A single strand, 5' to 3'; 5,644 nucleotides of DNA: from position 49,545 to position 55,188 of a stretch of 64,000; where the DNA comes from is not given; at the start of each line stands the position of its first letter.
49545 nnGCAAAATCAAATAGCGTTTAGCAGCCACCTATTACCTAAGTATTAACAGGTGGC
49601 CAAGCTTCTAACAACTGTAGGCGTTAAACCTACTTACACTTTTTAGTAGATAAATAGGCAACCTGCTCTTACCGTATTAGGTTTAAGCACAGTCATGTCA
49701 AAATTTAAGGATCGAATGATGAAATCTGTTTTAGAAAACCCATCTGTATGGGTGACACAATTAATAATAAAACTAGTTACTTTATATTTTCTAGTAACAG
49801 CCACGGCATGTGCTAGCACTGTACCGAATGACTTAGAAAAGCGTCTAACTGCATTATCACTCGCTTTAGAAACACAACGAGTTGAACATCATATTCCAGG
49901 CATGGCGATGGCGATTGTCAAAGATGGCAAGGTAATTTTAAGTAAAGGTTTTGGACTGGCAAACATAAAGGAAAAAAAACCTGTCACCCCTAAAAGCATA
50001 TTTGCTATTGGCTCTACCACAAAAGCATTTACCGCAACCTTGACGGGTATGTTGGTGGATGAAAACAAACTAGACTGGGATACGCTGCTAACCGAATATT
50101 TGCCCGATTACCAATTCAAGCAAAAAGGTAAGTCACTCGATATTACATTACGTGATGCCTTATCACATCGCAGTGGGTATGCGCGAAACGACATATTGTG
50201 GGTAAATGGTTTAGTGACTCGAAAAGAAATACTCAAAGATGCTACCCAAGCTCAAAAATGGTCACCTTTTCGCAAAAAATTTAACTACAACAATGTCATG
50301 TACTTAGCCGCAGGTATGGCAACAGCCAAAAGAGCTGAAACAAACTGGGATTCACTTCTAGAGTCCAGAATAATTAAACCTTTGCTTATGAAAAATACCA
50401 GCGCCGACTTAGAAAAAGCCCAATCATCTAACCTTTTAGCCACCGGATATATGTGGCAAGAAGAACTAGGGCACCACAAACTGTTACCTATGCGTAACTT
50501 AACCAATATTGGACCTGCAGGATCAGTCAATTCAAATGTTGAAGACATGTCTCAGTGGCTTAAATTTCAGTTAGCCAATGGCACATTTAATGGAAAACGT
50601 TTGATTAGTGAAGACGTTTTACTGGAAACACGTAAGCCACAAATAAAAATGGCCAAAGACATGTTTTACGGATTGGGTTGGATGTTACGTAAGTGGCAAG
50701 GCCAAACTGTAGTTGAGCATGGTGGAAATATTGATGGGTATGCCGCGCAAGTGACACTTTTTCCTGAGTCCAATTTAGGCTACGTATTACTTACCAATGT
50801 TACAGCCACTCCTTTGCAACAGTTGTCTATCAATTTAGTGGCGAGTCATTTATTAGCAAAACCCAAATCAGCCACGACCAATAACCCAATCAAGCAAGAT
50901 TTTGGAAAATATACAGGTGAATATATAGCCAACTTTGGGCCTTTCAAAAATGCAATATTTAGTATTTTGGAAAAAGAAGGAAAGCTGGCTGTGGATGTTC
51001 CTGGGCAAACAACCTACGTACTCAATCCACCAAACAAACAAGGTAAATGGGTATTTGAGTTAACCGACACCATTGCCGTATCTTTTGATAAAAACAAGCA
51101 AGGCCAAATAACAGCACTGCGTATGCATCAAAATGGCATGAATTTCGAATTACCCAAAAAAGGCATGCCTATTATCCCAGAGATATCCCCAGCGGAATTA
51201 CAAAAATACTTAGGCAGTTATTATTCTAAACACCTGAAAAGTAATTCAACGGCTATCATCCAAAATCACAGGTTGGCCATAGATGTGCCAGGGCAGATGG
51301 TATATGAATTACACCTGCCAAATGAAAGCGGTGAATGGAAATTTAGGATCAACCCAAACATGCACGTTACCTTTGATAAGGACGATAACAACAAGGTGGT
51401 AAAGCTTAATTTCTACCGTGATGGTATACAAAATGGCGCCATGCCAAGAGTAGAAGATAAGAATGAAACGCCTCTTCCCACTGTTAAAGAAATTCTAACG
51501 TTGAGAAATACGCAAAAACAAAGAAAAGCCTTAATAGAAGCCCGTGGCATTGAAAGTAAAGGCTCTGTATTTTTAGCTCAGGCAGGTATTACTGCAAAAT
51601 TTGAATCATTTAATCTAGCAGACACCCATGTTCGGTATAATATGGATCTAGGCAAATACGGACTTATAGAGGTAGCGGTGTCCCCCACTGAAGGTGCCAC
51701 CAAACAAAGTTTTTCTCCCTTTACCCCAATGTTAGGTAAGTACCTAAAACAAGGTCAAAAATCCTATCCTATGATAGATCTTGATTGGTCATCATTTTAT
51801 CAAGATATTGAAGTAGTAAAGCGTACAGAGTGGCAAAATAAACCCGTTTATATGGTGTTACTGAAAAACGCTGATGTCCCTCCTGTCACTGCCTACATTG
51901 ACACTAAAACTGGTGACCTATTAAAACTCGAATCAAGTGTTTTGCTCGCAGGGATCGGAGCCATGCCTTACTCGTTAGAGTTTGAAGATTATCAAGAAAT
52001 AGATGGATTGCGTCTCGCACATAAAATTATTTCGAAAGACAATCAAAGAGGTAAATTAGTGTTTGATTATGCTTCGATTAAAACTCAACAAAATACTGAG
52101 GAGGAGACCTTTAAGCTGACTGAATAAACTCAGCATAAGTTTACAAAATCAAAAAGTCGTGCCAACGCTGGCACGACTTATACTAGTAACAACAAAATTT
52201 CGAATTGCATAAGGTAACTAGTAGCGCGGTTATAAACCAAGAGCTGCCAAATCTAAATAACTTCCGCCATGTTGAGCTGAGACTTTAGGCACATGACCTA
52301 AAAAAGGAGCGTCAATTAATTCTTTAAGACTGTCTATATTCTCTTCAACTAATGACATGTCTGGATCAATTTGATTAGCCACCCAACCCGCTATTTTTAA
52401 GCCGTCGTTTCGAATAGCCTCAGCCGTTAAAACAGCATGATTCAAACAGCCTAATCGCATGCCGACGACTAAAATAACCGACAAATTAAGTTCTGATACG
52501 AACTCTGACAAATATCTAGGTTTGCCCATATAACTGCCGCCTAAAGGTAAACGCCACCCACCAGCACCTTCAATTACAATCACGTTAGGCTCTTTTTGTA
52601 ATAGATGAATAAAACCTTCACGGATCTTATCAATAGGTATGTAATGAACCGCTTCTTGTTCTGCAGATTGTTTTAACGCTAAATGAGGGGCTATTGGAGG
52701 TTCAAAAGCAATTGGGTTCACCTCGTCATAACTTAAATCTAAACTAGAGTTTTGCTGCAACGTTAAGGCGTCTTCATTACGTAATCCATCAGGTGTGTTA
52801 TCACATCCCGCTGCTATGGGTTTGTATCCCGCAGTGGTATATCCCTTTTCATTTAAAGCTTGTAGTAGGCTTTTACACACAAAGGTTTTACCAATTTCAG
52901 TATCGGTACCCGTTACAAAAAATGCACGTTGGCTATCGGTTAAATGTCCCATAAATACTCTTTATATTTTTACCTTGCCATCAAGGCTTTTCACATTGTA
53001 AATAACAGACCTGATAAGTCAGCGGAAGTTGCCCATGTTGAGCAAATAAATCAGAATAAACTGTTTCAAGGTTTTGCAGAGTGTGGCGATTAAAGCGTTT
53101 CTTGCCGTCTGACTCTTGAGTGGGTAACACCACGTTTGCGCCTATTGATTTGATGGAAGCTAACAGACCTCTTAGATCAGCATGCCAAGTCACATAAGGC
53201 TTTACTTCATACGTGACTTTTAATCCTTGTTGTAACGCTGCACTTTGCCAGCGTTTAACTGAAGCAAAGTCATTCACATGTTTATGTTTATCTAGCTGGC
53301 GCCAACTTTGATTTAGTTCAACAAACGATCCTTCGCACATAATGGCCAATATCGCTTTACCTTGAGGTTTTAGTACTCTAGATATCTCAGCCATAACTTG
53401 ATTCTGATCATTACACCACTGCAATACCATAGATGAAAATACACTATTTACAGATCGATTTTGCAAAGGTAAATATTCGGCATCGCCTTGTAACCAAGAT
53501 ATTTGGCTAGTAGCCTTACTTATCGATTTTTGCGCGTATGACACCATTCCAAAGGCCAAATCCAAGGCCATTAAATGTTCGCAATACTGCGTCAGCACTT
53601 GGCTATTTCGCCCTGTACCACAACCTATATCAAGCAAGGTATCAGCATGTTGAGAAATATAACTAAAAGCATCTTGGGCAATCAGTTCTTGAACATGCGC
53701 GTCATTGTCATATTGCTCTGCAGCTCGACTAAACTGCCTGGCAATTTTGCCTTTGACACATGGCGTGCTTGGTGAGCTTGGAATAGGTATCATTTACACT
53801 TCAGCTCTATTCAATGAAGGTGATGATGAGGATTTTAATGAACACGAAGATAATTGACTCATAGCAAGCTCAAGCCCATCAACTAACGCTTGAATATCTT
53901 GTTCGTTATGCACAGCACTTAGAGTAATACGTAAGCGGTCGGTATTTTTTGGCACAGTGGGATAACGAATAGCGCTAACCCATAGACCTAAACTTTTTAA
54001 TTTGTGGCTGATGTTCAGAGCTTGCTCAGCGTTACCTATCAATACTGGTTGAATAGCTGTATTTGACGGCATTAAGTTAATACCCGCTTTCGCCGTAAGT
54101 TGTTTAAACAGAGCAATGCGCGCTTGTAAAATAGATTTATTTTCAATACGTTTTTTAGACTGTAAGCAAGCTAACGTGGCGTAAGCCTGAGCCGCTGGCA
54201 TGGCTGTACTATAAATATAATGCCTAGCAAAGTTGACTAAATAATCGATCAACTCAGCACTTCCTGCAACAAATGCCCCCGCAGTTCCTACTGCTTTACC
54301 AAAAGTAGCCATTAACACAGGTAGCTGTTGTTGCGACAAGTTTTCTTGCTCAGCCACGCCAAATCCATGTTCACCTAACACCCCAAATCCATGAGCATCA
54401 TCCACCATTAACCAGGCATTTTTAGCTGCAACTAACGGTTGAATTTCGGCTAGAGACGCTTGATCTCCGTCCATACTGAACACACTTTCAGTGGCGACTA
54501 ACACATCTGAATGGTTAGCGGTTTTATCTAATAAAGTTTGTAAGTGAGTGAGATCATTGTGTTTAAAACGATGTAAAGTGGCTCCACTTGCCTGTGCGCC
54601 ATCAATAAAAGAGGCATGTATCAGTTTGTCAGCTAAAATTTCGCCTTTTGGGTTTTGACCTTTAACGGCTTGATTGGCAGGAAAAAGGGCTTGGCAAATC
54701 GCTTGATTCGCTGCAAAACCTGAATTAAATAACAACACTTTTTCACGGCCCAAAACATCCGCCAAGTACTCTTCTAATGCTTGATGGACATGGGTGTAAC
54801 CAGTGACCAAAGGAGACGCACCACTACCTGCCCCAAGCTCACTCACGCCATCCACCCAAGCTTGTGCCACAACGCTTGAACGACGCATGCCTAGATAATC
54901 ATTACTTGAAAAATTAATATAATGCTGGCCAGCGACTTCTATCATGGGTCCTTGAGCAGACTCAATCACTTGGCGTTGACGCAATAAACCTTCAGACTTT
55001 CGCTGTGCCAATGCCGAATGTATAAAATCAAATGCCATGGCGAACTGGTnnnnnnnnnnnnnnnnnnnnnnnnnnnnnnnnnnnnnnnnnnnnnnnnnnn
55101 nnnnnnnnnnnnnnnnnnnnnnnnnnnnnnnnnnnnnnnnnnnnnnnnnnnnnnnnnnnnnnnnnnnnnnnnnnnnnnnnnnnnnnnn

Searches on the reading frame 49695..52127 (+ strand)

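Call 38: search_protein_families(library=pfam, proteins=[window:49695-52127:+], max_evalue=0.00001)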
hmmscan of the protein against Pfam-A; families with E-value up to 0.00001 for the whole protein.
window:49695-52127:+ (810 aa): 1 family
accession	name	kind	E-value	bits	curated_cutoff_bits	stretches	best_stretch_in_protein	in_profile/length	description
PF00144.29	Beta-lactamase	-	5.6e-61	207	27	1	58-372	4-313/329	Beta-lactamase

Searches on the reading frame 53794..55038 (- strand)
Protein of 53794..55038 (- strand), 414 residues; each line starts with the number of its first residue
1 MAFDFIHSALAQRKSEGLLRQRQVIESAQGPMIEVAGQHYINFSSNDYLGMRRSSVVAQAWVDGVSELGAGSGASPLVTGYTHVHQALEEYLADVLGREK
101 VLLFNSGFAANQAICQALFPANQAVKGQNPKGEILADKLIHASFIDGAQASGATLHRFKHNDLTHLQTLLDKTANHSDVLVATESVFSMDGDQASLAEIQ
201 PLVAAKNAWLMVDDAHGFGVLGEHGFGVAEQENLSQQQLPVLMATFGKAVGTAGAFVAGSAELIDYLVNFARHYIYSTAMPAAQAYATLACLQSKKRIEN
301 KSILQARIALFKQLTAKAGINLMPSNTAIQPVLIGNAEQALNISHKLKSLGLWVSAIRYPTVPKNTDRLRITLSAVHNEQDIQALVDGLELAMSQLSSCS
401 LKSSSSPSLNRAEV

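Call 81: search_protein_families(library=ncbifam, proteins=[window:53794-55038:-], max_evalue=0.001)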
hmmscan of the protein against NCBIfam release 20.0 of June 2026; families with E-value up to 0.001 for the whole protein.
window:53794-55038:- (414 aa): 14 families
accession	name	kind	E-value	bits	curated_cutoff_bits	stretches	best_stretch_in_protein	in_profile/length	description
TIGR00858.1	bioF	equivalog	1.8e-124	415.2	426.45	1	19-389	2-364/365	8-amino-7-oxononanoate synthase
NF005394.0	PRK06939.1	equivalog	3.9e-90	302.5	460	1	4-391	7-389/397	glycine C-acetyltransferase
TIGR01825.1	gly_Cac_T_rel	subfamily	1.2e-85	287.5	535.4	1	8-390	3-376/385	BioF/Kbl family PLP-dependent acyltransferase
TIGR01821.1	5aminolev_synth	equivalog_domain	2.4e-78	263.8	338.55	1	38-396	45-397/402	5-aminolevulinate synthase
TIGR01822.1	2am3keto_CoA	equivalog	3.5e-73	246.8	493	1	5-388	4-382/393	glycine C-acetyltransferase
NF047600.1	SerpalmtaseCFB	equivalog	7.5e-69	232.3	640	1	11-397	16-393/395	serine palmitoyltransferase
NF047599.1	SerpalmtaseBetaP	equivalog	1.6e-64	218.1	500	1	34-393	39-390/394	serine palmitoyltransferase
NF047603.1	SerpalmtaseAlphaP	equivalog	7.5e-48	163.2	670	1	24-390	30-390/399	serine palmitoyltransferase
NF005697.0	PRK07505.1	subfamily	5.8e-43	147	342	1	14-393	25-399/405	hypothetical protein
NF005526.0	PRK07179.1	equivalog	1.9e-40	138.7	428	1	36-396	52-399/407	alpha-hydroxyketone-type quorum-sensing autoinducer synthase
NF004608.1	PRK05937.1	equivalog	1.2e-33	116.4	399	1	39-402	3-354/366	8-amino-7-oxononanoate synthase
TIGR01140.1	L_thr_O3P_dcar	equivalog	7.3e-05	22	290.55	1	193-379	145-323/331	threonine-phosphate decarboxylase CobD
NF041364.1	GntC_guanitoxin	equivalog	9.1e-05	21.5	415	1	192-322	152-287/356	guanitoxin biosynthesis PLP-dependent (S)-gamma-hydroxy-L-arginine cyclodehydratase GntC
TIGR03539.1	DapC_actino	equivalog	0.00058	19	355.65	1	253-378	225-347/357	succinyldiaminopimelate transaminase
